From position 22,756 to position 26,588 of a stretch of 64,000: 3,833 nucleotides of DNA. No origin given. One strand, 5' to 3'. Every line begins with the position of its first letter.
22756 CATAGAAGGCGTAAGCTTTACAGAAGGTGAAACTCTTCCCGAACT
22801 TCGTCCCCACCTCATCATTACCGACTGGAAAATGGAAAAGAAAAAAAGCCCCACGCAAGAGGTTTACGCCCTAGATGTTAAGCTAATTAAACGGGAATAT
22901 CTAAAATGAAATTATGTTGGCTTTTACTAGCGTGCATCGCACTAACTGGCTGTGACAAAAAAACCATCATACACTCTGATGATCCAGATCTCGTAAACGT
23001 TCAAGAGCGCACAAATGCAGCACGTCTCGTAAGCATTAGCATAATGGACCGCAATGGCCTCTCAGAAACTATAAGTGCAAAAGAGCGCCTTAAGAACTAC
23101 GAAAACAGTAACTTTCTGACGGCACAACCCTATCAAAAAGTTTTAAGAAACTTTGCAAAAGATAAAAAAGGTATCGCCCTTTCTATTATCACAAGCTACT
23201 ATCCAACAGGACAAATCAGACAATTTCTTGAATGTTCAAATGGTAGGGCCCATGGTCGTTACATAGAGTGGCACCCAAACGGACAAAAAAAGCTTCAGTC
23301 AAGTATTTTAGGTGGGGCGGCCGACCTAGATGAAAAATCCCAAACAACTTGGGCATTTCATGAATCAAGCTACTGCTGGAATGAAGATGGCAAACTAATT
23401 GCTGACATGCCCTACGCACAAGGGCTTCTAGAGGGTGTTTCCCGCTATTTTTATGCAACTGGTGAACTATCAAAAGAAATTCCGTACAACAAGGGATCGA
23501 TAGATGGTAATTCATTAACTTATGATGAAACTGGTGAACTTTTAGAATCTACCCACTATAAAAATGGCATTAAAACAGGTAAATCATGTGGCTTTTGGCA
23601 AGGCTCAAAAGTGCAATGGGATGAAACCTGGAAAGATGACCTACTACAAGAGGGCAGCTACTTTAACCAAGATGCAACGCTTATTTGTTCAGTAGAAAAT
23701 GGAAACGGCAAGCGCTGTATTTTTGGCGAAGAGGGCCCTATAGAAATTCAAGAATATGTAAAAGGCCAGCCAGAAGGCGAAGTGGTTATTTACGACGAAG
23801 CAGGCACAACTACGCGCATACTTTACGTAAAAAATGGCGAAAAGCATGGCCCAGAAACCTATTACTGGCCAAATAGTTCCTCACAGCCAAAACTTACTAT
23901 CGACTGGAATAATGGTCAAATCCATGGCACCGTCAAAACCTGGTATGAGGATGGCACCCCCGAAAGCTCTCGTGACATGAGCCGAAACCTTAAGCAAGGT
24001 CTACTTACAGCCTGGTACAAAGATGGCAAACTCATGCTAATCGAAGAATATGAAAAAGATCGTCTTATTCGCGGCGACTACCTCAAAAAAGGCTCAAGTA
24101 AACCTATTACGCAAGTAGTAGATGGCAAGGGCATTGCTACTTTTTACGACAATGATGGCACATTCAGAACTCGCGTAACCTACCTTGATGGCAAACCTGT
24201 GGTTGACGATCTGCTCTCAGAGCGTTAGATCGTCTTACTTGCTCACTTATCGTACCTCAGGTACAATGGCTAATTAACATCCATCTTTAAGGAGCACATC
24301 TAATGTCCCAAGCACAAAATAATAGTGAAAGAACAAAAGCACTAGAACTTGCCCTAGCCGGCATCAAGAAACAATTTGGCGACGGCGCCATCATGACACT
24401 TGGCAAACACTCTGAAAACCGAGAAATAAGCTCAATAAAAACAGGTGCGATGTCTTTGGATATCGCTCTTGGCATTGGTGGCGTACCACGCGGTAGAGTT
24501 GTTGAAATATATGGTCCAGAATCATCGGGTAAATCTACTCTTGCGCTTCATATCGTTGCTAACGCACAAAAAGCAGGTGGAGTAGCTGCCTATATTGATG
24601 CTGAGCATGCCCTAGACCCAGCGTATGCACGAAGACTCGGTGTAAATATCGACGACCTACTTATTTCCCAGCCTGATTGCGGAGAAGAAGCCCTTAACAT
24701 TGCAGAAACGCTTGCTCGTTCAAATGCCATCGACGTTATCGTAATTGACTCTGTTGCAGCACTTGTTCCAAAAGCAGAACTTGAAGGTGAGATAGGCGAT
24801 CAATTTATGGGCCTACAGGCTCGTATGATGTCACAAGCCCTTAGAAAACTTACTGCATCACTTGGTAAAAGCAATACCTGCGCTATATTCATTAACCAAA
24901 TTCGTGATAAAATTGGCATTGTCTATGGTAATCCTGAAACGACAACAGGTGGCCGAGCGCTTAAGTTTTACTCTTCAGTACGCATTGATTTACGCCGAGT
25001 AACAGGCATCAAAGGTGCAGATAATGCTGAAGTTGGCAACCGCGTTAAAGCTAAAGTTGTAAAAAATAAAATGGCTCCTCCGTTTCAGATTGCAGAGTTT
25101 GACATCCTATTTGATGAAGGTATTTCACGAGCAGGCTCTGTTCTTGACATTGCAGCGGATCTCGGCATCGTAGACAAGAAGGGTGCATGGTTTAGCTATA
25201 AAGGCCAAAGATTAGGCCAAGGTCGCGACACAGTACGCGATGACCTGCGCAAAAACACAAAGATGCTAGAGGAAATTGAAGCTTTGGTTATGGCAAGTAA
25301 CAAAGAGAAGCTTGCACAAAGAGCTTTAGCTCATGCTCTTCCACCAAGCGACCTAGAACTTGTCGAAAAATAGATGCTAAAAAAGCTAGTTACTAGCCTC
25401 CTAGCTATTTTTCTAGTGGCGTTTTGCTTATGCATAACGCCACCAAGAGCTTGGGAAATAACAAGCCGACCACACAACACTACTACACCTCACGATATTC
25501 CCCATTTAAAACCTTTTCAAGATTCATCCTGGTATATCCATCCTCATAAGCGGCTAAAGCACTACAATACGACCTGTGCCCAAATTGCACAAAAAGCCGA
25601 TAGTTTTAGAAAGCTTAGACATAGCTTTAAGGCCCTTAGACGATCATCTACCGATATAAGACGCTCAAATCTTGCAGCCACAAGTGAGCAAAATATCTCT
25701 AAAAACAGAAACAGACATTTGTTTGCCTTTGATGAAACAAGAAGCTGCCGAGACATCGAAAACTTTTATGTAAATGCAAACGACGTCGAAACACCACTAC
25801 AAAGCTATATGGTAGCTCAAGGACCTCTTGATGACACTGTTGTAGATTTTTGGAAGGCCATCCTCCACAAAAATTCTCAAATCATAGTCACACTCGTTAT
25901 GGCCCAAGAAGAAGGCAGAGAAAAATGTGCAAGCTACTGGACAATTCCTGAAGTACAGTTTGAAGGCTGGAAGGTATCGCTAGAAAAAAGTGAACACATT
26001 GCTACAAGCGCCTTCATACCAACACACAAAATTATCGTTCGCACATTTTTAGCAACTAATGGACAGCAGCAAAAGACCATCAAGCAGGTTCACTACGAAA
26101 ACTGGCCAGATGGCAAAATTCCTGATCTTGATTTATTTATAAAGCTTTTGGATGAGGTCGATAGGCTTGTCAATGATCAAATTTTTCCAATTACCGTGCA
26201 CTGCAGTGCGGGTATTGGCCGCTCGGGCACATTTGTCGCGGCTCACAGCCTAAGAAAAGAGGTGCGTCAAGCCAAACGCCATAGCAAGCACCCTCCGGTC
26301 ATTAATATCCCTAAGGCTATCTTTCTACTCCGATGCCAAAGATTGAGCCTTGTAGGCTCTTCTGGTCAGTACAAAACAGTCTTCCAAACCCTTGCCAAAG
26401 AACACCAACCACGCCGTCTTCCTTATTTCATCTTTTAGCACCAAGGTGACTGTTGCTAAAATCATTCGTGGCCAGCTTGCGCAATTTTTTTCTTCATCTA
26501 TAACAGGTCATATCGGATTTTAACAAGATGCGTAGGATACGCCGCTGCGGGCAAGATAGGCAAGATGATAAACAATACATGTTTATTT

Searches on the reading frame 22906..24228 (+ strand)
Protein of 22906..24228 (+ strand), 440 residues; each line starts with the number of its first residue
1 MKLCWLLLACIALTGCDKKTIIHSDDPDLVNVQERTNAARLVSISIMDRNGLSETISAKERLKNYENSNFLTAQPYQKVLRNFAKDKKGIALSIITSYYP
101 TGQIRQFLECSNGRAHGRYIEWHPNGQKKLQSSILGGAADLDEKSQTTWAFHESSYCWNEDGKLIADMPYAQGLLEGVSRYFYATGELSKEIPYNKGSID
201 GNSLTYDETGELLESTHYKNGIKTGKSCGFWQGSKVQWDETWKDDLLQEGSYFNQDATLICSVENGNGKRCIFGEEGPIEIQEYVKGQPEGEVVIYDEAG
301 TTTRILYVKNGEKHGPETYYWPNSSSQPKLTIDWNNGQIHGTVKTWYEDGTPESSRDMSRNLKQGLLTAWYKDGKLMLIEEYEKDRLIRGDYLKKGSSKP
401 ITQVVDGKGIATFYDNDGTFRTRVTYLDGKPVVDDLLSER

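Call 47: search_protein_families(library=pfam, proteins=[window:22906-24228:+], max_evalue=0.00001)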
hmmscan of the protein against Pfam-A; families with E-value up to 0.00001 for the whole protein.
window:22906-24228:+ (440 aa): 1 family
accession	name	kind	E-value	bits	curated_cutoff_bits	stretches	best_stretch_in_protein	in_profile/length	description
PF07661.19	MORN_2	-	2.5e-22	76.7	29.6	0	175-195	1-21/22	MORN repeat variant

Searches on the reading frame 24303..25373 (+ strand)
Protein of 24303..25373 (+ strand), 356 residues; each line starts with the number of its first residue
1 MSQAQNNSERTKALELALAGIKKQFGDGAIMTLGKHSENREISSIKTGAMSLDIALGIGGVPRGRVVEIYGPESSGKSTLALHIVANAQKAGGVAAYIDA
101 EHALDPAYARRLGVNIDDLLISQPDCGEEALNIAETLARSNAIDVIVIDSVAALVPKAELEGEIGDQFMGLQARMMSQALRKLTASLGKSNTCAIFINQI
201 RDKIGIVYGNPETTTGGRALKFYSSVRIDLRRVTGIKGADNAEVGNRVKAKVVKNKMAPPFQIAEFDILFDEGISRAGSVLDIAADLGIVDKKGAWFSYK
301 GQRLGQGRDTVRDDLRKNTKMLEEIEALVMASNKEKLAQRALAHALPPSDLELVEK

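Call 47: search_protein_families(library=pfam, proteins=[window:24303-25373:+], max_evalue=0.00001)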
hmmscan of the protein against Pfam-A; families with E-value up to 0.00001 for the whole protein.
window:24303-25373:+ (356 aa): 4 families
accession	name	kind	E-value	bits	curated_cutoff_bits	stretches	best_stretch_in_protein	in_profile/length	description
PF00154.27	RecA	-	1.2e-130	435.1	27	1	12-275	1-262/262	recA bacterial DNA recombination protein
PF21096.2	RecA_C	-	1.2e-20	73.8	27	1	278-331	1-54/57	RecA C-terminal domain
PF06745.19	ATPase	-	4e-09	36.6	26.6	1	45-202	1-166/231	KaiC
PF08423.17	Rad51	-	9.3e-09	35.3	22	1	40-235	3-214/244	Rad51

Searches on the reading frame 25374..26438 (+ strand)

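Call 48: search_protein_families(library=pfam, proteins=[window:25374-26438:+], max_evalue=0.00001)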
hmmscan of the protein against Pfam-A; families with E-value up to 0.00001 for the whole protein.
window:25374-26438:+ (354 aa): 4 families
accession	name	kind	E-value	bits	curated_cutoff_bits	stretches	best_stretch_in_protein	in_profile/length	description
PF00102.32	Y_phosphatase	-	2.4e-47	162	20.9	1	107-341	1-233/234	Protein-tyrosine phosphatase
PF22785.1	Tc-R-P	-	1.3e-06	29.3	27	1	245-292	55-101/106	Polymorphic toxin system, DSP-PTPase phosphatase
PF00782.25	DSPc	-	2e-06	28.1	33.5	1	226-297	35-100/133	Dual specificity phosphatase, catalytic domain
PF22784.1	PTP-SAK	-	8.6e-06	26.3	27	0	253-325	74-142/153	Swiss Army Knife protein, DSP-PTPase phosphatase domain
